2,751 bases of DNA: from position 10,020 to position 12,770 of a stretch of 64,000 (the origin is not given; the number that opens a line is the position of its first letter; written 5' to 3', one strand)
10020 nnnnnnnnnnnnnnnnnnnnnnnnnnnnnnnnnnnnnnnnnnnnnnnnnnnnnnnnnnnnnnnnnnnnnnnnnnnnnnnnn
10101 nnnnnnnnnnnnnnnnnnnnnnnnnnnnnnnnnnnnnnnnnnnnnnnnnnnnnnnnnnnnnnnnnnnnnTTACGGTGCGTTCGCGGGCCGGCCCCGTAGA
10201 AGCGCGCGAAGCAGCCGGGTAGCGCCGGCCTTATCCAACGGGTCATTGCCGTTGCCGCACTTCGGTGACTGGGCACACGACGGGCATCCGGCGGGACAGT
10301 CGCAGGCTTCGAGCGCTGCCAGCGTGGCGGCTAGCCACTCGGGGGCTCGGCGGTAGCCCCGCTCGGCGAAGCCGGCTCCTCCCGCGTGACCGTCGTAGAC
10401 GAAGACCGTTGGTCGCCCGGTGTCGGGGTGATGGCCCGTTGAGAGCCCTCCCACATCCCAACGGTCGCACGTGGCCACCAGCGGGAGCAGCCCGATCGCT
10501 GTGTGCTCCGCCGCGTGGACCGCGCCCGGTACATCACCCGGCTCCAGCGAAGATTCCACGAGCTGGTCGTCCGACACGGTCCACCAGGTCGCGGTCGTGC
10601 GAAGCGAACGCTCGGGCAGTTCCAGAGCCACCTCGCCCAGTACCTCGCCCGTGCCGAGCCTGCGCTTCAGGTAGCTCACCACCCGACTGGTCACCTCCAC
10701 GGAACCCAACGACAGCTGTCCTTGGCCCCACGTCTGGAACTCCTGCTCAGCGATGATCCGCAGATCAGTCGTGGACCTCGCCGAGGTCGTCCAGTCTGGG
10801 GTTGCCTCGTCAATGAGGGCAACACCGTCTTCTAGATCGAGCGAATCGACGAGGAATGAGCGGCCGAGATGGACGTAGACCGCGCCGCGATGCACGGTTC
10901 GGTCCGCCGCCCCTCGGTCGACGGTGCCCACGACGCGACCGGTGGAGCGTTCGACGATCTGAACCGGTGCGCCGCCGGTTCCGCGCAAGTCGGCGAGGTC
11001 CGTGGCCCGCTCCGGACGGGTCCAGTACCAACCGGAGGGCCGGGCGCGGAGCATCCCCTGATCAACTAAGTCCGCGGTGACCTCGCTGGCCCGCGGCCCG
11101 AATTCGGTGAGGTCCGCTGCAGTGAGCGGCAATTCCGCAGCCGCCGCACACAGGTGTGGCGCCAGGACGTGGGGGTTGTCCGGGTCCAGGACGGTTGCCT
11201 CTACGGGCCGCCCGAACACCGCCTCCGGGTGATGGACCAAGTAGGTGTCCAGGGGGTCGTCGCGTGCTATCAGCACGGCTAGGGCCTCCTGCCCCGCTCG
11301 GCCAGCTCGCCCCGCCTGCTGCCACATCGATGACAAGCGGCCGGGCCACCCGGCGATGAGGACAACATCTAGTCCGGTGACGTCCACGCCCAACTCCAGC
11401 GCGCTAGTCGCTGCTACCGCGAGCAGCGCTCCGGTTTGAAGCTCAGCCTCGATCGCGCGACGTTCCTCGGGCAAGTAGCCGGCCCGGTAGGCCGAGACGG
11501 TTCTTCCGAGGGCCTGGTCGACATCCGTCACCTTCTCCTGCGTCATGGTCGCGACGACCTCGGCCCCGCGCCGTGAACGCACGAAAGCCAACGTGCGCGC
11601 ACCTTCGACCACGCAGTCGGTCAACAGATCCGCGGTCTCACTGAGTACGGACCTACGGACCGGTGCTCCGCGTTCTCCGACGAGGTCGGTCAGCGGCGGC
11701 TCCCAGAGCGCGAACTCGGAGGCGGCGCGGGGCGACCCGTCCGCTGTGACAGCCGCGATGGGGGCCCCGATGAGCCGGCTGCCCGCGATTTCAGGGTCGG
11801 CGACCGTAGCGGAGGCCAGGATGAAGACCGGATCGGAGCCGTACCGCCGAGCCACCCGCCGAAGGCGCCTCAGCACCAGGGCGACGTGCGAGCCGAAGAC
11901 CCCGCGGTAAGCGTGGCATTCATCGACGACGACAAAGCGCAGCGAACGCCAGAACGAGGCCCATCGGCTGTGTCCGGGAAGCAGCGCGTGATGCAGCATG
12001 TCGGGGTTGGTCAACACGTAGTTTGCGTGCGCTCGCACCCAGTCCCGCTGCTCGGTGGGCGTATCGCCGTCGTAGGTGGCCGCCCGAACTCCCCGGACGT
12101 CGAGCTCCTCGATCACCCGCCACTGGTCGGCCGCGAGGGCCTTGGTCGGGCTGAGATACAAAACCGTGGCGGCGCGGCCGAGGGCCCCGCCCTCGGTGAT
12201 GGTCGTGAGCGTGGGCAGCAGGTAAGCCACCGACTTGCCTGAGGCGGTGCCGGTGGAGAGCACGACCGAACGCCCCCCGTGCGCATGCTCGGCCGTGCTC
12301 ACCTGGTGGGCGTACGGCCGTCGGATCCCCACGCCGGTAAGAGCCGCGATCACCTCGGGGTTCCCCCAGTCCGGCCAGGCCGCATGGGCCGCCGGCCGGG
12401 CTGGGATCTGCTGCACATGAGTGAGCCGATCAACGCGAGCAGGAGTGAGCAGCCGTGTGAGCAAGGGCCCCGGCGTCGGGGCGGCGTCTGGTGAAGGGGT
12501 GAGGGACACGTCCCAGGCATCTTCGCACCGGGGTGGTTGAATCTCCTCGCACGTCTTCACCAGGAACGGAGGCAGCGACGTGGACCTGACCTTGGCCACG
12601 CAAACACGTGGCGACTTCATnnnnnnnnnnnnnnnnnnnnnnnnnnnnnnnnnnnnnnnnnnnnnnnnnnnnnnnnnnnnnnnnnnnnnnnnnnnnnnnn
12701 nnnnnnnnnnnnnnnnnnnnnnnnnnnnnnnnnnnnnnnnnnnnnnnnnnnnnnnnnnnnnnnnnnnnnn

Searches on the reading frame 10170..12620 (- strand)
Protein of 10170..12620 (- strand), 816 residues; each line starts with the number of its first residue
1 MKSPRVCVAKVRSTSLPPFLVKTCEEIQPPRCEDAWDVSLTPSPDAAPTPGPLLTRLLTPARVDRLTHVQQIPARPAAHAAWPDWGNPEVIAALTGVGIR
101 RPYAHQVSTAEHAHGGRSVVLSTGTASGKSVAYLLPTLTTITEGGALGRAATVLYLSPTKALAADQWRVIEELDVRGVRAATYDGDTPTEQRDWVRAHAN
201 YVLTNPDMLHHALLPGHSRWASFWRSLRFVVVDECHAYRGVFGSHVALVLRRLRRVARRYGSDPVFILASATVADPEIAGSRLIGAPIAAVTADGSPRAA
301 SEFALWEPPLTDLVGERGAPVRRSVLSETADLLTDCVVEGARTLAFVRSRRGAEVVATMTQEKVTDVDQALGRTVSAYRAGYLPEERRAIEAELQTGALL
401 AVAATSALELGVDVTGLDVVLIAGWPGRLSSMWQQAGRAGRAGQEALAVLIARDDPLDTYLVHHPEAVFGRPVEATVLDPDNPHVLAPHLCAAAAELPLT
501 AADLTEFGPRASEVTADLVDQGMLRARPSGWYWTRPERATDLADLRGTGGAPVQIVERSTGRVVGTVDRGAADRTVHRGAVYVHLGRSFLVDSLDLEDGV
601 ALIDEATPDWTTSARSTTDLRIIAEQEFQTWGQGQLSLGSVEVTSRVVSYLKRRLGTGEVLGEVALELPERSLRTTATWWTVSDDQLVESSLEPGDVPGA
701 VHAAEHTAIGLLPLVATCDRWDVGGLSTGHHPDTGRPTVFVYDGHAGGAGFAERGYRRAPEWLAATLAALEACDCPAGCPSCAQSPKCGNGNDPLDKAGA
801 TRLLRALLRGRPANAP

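Call 74: search_protein_families(library=pfam, proteins=[window:10170-12620:-], max_evalue=0.00001)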
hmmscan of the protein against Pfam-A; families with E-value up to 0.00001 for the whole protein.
window:10170-12620:- (816 aa): 4 families
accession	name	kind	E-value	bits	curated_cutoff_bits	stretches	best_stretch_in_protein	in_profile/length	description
PF00270.35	DEAD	-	4.8e-27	95.2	26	1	104-274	2-161/167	DEAD/DEAH box helicase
PF09369.15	MZB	-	1.8e-22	80.2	24.2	1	704-782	1-79/80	MrfA Zn-binding domain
PF00271.37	Helicase_C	-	3.9e-15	56.5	23.5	1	333-443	6-110/110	Helicase conserved C-terminal domain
PF22982.3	WHD_HRQ1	-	1e-09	39.8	27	1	478-537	1-56/70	ATP-dependent helicase HRQ1, winged helix domain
